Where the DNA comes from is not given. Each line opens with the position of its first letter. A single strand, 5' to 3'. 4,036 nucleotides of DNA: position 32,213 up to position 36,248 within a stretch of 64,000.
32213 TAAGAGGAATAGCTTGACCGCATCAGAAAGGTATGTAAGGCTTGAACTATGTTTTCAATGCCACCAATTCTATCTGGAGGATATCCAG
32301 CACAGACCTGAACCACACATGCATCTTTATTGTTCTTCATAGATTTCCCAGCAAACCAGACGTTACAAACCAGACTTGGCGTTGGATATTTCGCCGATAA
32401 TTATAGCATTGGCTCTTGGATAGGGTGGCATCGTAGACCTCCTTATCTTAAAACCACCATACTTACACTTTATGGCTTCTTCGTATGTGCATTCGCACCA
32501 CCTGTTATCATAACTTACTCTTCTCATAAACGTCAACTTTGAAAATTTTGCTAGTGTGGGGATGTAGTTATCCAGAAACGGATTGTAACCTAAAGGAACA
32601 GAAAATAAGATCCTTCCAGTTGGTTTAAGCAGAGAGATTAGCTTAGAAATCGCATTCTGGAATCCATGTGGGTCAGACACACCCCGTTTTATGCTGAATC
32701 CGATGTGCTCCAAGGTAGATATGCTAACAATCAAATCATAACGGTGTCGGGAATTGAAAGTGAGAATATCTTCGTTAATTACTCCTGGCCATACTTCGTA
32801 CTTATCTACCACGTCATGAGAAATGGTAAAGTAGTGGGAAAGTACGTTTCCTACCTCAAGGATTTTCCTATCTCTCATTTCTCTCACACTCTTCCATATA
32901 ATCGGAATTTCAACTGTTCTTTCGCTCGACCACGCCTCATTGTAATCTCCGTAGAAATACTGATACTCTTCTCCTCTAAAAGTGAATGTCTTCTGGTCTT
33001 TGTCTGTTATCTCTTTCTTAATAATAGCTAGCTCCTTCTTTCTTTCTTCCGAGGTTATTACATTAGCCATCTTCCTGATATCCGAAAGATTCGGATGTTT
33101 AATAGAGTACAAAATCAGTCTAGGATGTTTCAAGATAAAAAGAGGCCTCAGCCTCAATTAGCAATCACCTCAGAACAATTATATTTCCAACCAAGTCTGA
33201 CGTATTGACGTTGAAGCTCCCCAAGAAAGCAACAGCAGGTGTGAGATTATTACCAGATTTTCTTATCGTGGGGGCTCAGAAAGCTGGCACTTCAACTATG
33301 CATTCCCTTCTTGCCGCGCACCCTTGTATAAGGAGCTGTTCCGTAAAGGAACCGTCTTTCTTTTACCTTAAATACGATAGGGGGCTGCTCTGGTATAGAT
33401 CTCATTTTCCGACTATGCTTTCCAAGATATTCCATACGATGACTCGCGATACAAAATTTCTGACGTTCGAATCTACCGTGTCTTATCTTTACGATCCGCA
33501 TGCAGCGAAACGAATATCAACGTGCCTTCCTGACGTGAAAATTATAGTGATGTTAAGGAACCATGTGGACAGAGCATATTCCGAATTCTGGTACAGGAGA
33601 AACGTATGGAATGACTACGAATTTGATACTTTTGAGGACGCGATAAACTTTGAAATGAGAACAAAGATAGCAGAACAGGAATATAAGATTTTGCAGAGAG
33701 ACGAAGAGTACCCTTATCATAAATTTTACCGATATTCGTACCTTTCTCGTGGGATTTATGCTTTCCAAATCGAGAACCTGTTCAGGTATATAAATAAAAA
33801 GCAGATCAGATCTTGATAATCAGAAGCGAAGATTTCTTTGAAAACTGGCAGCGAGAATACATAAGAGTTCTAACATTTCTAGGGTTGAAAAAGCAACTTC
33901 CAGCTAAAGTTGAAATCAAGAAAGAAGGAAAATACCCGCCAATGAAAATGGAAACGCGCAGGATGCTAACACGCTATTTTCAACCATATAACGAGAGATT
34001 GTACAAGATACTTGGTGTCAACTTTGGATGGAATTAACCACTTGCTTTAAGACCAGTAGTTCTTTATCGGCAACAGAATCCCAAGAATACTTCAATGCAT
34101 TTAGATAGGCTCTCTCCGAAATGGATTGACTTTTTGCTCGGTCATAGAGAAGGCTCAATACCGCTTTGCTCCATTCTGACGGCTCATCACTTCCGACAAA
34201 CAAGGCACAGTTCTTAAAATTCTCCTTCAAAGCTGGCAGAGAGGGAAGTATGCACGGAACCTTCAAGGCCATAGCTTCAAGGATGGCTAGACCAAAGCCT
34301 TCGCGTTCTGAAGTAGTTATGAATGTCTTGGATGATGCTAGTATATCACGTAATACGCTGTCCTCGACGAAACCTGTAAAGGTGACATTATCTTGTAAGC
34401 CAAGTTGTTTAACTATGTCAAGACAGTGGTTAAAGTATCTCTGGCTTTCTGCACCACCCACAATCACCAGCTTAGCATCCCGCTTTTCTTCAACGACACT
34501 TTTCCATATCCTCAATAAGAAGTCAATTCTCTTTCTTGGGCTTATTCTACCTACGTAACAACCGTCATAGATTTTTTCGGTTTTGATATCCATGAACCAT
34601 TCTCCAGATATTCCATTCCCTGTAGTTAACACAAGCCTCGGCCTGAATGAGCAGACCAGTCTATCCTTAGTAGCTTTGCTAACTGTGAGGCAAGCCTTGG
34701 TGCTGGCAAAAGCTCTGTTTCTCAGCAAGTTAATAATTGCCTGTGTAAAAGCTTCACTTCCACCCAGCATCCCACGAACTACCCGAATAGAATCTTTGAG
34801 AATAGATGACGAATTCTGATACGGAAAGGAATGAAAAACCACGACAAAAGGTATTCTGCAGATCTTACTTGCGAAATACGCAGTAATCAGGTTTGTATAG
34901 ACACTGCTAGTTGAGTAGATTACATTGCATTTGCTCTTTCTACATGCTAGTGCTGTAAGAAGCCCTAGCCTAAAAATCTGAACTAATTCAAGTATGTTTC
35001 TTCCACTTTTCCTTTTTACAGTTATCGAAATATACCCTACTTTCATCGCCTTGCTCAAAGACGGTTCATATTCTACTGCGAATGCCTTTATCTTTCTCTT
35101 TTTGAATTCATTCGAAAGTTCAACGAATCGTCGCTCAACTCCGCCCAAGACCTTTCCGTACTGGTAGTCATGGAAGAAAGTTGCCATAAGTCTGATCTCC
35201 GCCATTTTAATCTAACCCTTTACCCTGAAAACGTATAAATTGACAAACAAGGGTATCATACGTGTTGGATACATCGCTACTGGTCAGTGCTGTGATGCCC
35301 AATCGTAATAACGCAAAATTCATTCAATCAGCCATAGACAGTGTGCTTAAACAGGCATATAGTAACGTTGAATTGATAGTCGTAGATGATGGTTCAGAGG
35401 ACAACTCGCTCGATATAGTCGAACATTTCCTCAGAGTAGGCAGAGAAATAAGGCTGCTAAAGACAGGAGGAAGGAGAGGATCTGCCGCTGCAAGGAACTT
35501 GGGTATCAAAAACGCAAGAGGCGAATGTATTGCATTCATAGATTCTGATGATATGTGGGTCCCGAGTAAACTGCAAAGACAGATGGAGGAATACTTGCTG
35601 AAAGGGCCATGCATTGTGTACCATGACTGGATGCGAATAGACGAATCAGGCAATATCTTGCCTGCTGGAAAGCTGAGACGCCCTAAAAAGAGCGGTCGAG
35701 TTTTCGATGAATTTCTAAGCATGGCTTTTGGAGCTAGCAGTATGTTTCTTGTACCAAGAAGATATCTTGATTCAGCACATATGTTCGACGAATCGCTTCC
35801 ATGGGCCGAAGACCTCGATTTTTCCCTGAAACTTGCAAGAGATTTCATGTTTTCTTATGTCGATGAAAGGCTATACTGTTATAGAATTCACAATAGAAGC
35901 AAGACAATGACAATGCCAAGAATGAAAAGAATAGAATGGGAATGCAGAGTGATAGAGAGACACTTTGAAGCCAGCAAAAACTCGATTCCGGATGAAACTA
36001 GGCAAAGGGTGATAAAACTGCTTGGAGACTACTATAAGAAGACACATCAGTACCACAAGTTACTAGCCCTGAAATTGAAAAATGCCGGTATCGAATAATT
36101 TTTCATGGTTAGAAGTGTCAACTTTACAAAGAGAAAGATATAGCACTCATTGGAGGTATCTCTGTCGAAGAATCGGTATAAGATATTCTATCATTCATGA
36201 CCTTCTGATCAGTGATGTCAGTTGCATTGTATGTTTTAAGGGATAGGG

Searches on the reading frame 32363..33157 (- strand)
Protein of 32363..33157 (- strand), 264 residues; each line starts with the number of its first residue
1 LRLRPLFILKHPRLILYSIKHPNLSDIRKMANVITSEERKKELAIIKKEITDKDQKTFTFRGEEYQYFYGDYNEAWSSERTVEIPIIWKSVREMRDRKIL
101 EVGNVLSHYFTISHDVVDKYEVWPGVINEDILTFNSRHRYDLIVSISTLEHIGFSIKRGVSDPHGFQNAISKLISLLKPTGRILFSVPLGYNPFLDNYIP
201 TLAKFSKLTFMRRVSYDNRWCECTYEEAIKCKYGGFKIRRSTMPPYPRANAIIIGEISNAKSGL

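Call 27: search_protein_families(library=pfam, proteins=[window:32363-33157:-], max_evalue=0.001)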
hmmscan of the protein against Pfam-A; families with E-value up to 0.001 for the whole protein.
window:32363-33157:- (264 aa): 1 family
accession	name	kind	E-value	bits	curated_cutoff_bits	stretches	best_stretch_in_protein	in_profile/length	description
PF13489.12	Methyltransf_23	-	0.00027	21.1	27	1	136-190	78-121/164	Methyltransferase domain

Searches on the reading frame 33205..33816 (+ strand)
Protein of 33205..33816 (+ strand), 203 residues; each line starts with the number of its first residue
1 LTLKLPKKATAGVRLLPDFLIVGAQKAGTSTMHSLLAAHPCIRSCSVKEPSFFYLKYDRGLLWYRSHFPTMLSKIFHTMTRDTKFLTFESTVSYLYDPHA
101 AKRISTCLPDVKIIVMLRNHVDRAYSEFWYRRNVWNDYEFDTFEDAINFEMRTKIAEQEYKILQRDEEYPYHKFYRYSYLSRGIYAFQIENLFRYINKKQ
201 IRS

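Call 32: search_protein_families(library=pfam, proteins=[window:33205-33816:+], max_evalue=0.001)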
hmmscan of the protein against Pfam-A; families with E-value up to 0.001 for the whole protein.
window:33205-33816:+ (203 aa): 2 families
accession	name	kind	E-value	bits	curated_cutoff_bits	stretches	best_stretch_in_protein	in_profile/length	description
PF00685.33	Sulfotransfer_1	-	5.9e-11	42.7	22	1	17-151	2-131/255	Sulfotransferase domain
PF13469.12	Sulfotransfer_3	-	4.1e-09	37.4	27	1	17-174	1-187/216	Sulfotransferase family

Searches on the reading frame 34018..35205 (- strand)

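Call 27: search_protein_families(library=pfam, proteins=[window:34018-35205:-], max_evalue=0.001)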
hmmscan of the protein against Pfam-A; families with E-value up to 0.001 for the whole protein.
window:34018-35205:- (395 aa): 6 families
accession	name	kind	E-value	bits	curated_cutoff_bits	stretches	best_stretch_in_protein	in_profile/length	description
PF00534.26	Glycos_transf_1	-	3.4e-29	102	26.4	1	216-367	19-170/172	Glycosyl transferases group 1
PF13692.12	Glyco_trans_1_4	-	3.2e-28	99.2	27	1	216-355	5-142/142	Glycosyl transferases group 1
PF20706.3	GT4-conflict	-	2.9e-09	36.8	26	1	217-380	202-383/385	Family 4 Glycosyltransferase in conflict systems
PF13439.12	Glyco_transf_4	-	4.2e-09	37.1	28.5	1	21-198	2-165/170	Glycosyltransferase Family 4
PF13524.12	Glyco_trans_1_2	-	0.00014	22.3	25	1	237-379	9-139/144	Glycosyl transferase-like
PF13579.12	Glyco_trans_4_4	-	0.00039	21.2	29.7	1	21-190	1-149/158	Glycosyl transferase 4-like domain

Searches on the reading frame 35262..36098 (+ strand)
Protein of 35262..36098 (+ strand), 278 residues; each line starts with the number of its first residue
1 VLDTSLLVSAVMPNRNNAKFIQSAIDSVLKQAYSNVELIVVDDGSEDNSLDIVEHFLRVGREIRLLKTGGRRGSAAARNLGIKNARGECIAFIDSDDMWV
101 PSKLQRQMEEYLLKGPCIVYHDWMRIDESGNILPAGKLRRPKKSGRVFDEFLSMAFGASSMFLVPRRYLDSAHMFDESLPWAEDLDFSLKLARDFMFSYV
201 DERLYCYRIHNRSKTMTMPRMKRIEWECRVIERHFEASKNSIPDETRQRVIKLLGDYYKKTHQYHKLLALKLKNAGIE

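Call 32: search_protein_families(library=pfam, proteins=[window:35262-36098:+], max_evalue=0.001)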
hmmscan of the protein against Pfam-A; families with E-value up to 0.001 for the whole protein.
window:35262-36098:+ (278 aa): 3 families
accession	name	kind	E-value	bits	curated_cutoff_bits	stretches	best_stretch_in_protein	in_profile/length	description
PF00535.33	Glycos_transf_2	-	3.8e-32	112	23.3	1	9-169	1-164/168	Glycosyl transferase family 2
PF10111.15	Glyco_tranf_2_2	-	4.3e-16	59.7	27.3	1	14-211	8-219/276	Glycosyltransferase like family 2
PF13641.12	Glyco_tranf_2_3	-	1.3e-11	45.4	27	1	8-193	3-196/230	Glycosyltransferase like family 2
